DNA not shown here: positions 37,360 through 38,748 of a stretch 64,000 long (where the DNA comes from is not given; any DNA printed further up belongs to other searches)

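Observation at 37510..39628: RpoD-like sigma factor followed by a Cys-rich ORF in a GC-richer block next to an IS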

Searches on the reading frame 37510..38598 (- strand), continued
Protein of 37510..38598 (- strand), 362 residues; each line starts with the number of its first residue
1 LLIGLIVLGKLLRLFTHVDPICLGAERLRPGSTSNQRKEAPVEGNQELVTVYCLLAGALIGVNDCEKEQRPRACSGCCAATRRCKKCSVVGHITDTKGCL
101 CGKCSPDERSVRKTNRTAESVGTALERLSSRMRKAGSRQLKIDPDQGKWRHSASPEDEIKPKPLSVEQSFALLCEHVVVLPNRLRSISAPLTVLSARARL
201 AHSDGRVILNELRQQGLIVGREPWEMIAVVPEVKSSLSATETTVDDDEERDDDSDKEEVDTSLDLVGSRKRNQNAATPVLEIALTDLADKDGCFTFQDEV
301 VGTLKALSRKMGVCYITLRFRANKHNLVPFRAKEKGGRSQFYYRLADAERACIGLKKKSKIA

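Call 55: find_encoding_contigs(protein=P0193, flank=6000, max_places=2)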
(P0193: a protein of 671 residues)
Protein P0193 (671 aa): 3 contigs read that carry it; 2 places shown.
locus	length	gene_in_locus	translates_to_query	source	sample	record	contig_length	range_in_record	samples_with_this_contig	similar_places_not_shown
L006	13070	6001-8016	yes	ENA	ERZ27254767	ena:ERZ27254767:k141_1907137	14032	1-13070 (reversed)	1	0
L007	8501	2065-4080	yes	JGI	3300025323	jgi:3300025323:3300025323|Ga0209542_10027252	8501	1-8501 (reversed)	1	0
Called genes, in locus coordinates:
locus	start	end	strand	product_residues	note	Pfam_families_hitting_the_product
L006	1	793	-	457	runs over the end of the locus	-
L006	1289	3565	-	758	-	PF00270:DEAD, PF00271:Helicase_C, PF04408:WHD_HA2, PF21010:HA2_C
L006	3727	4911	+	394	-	PF22935:RM44_endonuclase (weak), PF14622:Ribonucleas_3_3, PF00636:Ribonuclease_3, PF00035:dsrm, PF13083:KH_KhpA-B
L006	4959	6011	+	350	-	PF04542:Sigma70_r2, PF04545:Sigma70_r4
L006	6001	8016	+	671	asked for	PF00216:Bac_DNA_binding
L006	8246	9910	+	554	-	PF00270:DEAD (weak), PF04851:ResIII, PF18766:SWI2_SNF2 (weak), PF00271:Helicase_C (weak)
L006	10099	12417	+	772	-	PF00270:DEAD, PF04851:ResIII, PF00271:Helicase_C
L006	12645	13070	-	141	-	?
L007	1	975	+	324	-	?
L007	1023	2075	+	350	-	PF04542:Sigma70_r2, PF04545:Sigma70_r4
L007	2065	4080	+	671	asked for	PF00216:Bac_DNA_binding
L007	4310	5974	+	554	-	PF00270:DEAD (weak), PF04851:ResIII, PF18766:SWI2_SNF2 (weak), PF00271:Helicase_C (weak)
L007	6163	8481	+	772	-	PF00270:DEAD, PF04851:ResIII, PF00271:Helicase_C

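Call 56: find_encoding_contigs(protein=P0210, flank=7000, max_places=1)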
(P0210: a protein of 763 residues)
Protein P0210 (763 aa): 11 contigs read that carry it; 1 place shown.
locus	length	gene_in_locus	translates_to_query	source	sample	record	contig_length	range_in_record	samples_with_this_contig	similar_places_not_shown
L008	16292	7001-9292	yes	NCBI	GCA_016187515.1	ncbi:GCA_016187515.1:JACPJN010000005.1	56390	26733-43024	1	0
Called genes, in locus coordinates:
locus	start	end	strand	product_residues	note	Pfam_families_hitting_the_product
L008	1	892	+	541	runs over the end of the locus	PF01656:CbiA (weak), PF06418:CTP_synth_N, PF00117:GATase, PF07722:Peptidase_C26 (faint)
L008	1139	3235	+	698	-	PF00270:DEAD, PF04851:ResIII (faint), PF00271:Helicase_C, PF04408:WHD_HA2 (weak), PF21010:HA2_C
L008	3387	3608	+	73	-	-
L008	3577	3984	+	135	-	PF10097:DUF2335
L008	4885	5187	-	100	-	-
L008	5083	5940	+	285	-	PF04258:Peptidase_A22B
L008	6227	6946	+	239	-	PF22935:RM44_endonuclase (faint), PF14622:Ribonucleas_3_3, PF00636:Ribonuclease_3, PF00035:dsrm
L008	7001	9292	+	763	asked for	PF04542:Sigma70_r2, PF04545:Sigma70_r4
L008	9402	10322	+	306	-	PF08299:Bac_DnaA_C, PF04545:Sigma70_r4 (faint)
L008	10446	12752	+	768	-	PF00270:DEAD, PF04851:ResIII, PF18766:SWI2_SNF2 (faint), PF00271:Helicase_C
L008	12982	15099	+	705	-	PF00270:DEAD, PF04851:ResIII, PF00271:Helicase_C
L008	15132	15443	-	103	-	-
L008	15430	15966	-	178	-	-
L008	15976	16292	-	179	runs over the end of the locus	PF05137:PilN (weak)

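Call 57: find_encoding_contigs(protein=P0286, flank=7000, max_places=1)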
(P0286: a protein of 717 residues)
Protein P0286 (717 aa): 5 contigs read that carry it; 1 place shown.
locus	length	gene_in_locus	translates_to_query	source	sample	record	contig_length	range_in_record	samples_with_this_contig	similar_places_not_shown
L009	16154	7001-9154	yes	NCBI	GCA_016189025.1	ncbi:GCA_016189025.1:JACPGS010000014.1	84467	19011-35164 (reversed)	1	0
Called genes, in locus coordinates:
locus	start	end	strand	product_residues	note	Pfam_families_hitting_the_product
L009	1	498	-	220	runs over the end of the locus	PF01936:NYN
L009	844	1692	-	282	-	PF13529:Peptidase_C39_2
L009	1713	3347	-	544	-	PF05496:RuvB_N (faint), PF13191:AAA_16 (faint), PF13604:AAA_30 (weak), PF13177:DNA_pol3_delta2, PF13401:AAA_22 (weak), PF00004:AAA, PF07728:AAA_5 (faint), PF12169:DNA_pol3_gamma3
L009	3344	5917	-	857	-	PF26449:DUF8128, PF02534:T4SS-DNA_transf, PF01935:DUF87 (weak), PF10412:TrwB_AAD_bind, PF12696:TraG-D_C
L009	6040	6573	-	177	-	-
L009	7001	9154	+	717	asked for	PF04542:Sigma70_r2, PF04545:Sigma70_r4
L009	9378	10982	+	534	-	PF00270:DEAD, PF04851:ResIII, PF00271:Helicase_C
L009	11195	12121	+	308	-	PF01544:CorA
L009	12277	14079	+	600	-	PF17900:Peptidase_M1_N, PF01433:Peptidase_M1, PF09127:Leuk-A4-hydro_C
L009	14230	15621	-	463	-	PF01406:tRNA-synt_1e, PF09334:tRNA-synt_1g (faint), PF23493:CysS_C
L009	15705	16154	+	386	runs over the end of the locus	PF11104:PilM_2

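Call 58: find_encoding_contigs(protein=P0186, flank=6000, max_places=1)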
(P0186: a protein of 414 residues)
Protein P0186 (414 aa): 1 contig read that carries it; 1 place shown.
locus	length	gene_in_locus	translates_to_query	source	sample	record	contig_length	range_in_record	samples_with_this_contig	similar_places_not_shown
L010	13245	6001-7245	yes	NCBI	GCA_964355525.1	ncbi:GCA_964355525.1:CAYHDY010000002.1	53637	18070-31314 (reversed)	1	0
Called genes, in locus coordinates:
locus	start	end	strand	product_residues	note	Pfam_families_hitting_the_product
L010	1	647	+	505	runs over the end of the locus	PF05362:Lon_C (weak), PF13541:ChlI, PF00493:MCM (faint), PF01078:Mg_chelatase, PF00158:Sigma54_activat (weak), PF07728:AAA_5, PF13335:Mg_chelatase_C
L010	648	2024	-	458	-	PF01476:LysM, PF23473:LysM3_LYK4_5 (weak), PF01476:LysM, PF01551:Peptidase_M23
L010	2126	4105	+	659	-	PF03030:H_PPase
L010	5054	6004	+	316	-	PF04542:Sigma70_r2, PF04545:Sigma70_r4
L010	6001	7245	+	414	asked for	-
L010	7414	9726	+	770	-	PF00270:DEAD, PF00271:Helicase_C, PF04408:WHD_HA2 (faint), PF21010:HA2_C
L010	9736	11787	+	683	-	PF00270:DEAD, PF04851:ResIII, PF00271:Helicase_C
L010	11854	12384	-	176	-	-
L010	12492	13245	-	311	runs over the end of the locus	PF02195:ParB_N, PF17762:HTH_ParB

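Call 72: search_protein_families(library=padloc, proteins=[P0001], max_evalue=0.001)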
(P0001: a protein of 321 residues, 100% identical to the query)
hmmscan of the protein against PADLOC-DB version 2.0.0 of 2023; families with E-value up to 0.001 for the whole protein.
P0001 (321 aa): 0 families

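Call 73: search_protein_families(library=pfam, proteins=[P0001], max_evalue=10)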
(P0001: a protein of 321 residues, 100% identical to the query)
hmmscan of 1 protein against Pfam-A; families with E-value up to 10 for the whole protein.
P0001 (321 aa): 1 family
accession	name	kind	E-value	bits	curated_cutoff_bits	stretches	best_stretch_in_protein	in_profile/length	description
PF13411.12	MerR_1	-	0.15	12.6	21.6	1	262-310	2-46/69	MerR HTH family regulatory protein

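Call 75: fold_search(model_id=the predicted structure, library=pdb)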
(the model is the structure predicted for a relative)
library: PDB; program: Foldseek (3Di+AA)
matches with E <= 10: 323; with E <= 0.001: 0
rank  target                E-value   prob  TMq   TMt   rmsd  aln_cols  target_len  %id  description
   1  8csh_A                2.9e-01  0.91  0.14  0.62   3.0        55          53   16  Structure of the DNA binding domain of pSK1 Par partition protein bound to centromere DNA (released 2022-08-10)
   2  6ama_B                3.3e-01  0.72  0.13  0.52   4.0        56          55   21  Structure of S. coelicolor/S. venezuelae BldC-smeA-ssfA complex to 3.09 Angstrom (released 2018-03-28)
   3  1pp8_U                3.5e-01  0.60  0.14  0.32   4.9        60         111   22  crystal structure of the T. vaginalis IBP39 Initiator binding domain (IBD) bound to the alpha-SCS Inr element (released 2003-11-18)
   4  6amk_A                5.1e-01  0.63  0.13  0.54   3.7        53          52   17  Structure of Streptomyces venezuelae BldC-whiI opt complex (released 2018-03-28)
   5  4j2n_C                5.4e-01  0.69  0.13  0.55   3.3        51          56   18  Crystal Structure of mycobacteriophage Pukovnik Xis (released 2013-10-23)
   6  5i44_A                6.1e-01  0.80  0.15  0.56   3.8        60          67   15  Structure of RacA-DNA complex; P21 form (released 2016-05-04)
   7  6ama_Y                6.1e-01  0.57  0.14  0.53   3.9        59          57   19  Structure of S. coelicolor/S. venezuelae BldC-smeA-ssfA complex to 3.09 Angstrom (released 2018-03-28)
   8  1pp7_U                6.1e-01  0.44  0.12  0.29   4.3        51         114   24  Crystal structure of the T. vaginalis Initiator binding protein bound to the ferredoxin Inr (released 2003-11-18)
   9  6ama_H                6.5e-01  0.60  0.13  0.53   3.7        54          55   18  Structure of S. coelicolor/S. venezuelae BldC-smeA-ssfA complex to 3.09 Angstrom (released 2018-03-28)
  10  6ama_P                6.9e-01  0.51  0.13  0.52   4.0        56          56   21  Structure of S. coelicolor/S. venezuelae BldC-smeA-ssfA complex to 3.09 Angstrom (released 2018-03-28)
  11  1sfx_B                7.4e-01  0.30  0.12  0.32   8.7        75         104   16  X-ray crystal structure of putative HTH transcription regulator from Archaeoglobus fulgidus (released 2004-08-03)
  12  7xn2                  7.8e-01  0.82  0.16  0.33   3.4        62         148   19  Crystal structure of CvkR, a novel MerR-type transcriptional regulator (released 2023-03-08)
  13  3iao                  8.3e-01  0.69  0.16  0.18   3.6        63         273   19  Conformational plasticity of the coiled coil domain of BmrR is required for bmr promoter binding-the unliganded structur (released 2010-04-14)
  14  5i44_B                8.3e-01  0.66  0.15  0.56   4.5        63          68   13  Structure of RacA-DNA complex; P21 form (released 2016-05-04)
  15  1r1u_A                8.8e-01  0.18  0.11  0.29   6.2        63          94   13  Crystal structure of the metal-sensing transcriptional repressor CzrA from Staphylococcus aureus in the apo-form (released 2004-05-18)
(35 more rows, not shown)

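Call 87: search_protein_families(library=ncbifam, proteins=[L004:7419-9089:+, L004:9240-11528:+, L006:8246-9910:+, L006:10099-12417:+, L010:7414-9726:+, L010:9736-11787:+], max_evalue=0.00001)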
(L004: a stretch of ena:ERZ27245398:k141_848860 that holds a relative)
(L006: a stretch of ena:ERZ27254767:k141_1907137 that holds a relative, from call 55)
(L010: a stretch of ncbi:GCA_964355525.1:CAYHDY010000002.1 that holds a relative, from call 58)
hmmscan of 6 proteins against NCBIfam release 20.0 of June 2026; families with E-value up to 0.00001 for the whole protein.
L004:7419-9089:+ (556 aa): 5 families
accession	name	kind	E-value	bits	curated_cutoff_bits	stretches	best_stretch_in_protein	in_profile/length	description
NF053632.1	heli_RadD_YejH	equivalog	3.3e-22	78.5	720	1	28-405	3-353/573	DNA repair helicase RadD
TIGR04095.1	dnd_restrict_1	equivalog_domain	1.2e-15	57.5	600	1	320-405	310-394/451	DNA phosphorothioation system restriction enzyme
NF045503.1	repair_heli_XPB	equivalog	8.3e-09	34.5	610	0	325-399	439-514/548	DNA repair helicase XPB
NF010337.0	PRK13766.1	equivalog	9.9e-08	30.5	610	0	56-162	37-144/781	Hef nuclease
TIGR01054.1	rgy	equivalog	7.4e-07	27.1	471.7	1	57-150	103-202/1172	reverse gyrase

L004:9240-11528:+ (762 aa): 2 families
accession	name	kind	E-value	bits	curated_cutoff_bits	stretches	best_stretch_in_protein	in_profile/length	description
NF053632.1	heli_RadD_YejH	equivalog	8.6e-20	70.5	720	1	29-406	4-353/573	DNA repair helicase RadD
TIGR04095.1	dnd_restrict_1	equivalog_domain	5.5e-14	52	600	1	315-396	304-386/451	DNA phosphorothioation system restriction enzyme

L006:8246-9910:+ (554 aa): 3 families
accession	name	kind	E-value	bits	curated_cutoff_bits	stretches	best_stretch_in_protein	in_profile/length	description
NF053632.1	heli_RadD_YejH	equivalog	1.2e-19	70.1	720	1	29-401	2-348/573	DNA repair helicase RadD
TIGR04095.1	dnd_restrict_1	equivalog_domain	1e-07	31.4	600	0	29-180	8-158/451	DNA phosphorothioation system restriction enzyme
TIGR00348.1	hsdR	subfamily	3.5e-06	25.8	284.55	0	40-188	256-408/674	HsdR family type I site-specific deoxyribonuclease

L006:10099-12417:+ (772 aa): 5 families
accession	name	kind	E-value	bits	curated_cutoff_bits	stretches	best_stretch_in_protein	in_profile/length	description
NF053632.1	heli_RadD_YejH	equivalog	4.6e-21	74.7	720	1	28-407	3-353/573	DNA repair helicase RadD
TIGR04095.1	dnd_restrict_1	equivalog_domain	9e-14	51.3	600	1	301-393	292-382/451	DNA phosphorothioation system restriction enzyme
NF010337.0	PRK13766.1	equivalog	1.4e-07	30.1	610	0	57-186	38-173/781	Hef nuclease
NF012027.0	PRK15483.1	equivalog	2.4e-06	25.8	564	1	348-397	499-548/986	type III restriction-modification system endonuclease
NF046051.1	restrict_EcoAI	equivalog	6.3e-06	24.9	550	0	132-188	257-315/768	EcoAI/FtnUII family type I restriction enzme subunit R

L010:7414-9726:+ (770 aa): 5 families
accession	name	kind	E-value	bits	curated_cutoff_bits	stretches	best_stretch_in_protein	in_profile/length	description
TIGR01970.1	DEAH_box_HrpB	equivalog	6.1e-137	458.2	546.15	1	14-657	1-613/825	ATP-dependent helicase HrpB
NF008662.0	PRK11664.1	equivalog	4e-121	405.7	1053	1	13-636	3-579/813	ATP-dependent helicase HrpB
TIGR01967.1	DEAH_box_HrpA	equivalog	6.6e-116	388.4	722.75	1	12-573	64-637/1284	ATP-dependent RNA helicase HrpA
NF008348.1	PRK11131.1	equivalog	3.7e-109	365.7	1400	1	12-564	65-630/1287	ATP-dependent RNA helicase HrpA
NF008744.0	PRK11776.1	equivalog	5.8e-07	28.4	524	1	24-309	35-326/460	ATP-dependent RNA helicase DbpA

L010:9736-11787:+ (683 aa): 15 families
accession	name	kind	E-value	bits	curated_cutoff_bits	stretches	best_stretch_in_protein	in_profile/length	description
NF053632.1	heli_RadD_YejH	equivalog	2.8e-22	78.7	720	1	70-449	3-353/573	DNA repair helicase RadD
NF046051.1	restrict_EcoAI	equivalog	6.1e-11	41.4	550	1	57-229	145-314/768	EcoAI/FtnUII family type I restriction enzme subunit R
TIGR04095.1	dnd_restrict_1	equivalog_domain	1e-09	37.9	600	0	375-440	322-387/451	DNA phosphorothioation system restriction enzyme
NF045503.1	repair_heli_XPB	equivalog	1.1e-08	34.2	610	0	365-441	436-513/548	DNA repair helicase XPB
NF010337.0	PRK13766.1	equivalog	1.9e-08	32.9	610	0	375-436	407-468/781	Hef nuclease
NF008521.0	PRK11448.1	equivalog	4.6e-08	31.6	729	0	58-208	400-556/1123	type I restriction-modification system endonuclease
NF003673.1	PRK05298.1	equivalog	6.9e-08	31.3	743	0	343-433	444-539/653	excinuclease ABC subunit UvrB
TIGR00631.1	uvrb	equivalog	7.2e-08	31.1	750.1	0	342-412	443-513/658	excinuclease ABC subunit UvrB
NF053711.1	RNA_heli_RhlE1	exception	2.1e-07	30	750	0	343-441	245-343/434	RNA helicase RhlE1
NF008744.0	PRK11776.1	equivalog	2.9e-07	29.4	524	1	346-439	246-339/460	ATP-dependent RNA helicase DbpA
NF008168.0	PRK10917.2-2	equivalog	1.1e-06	27.3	718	0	352-418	594-663/795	ATP-dependent DNA helicase RecG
NF053631.1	RNA_helic_CshA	equivalog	2.2e-06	26.8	646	0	356-439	251-334/434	degradosome RNA helicase CshA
TIGR00643.1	recG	equivalog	3.5e-06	26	659.4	0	367-435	483-552/629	ATP-dependent DNA helicase RecG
NF008167.0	PRK10917.2-1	equivalog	4.1e-06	25.2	995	0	365-435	559-630/744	ATP-dependent DNA helicase RecG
NF008165.0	PRK10917.1-3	equivalog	4.5e-06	25.4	711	0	353-417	497-560/692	ATP-dependent DNA helicase RecG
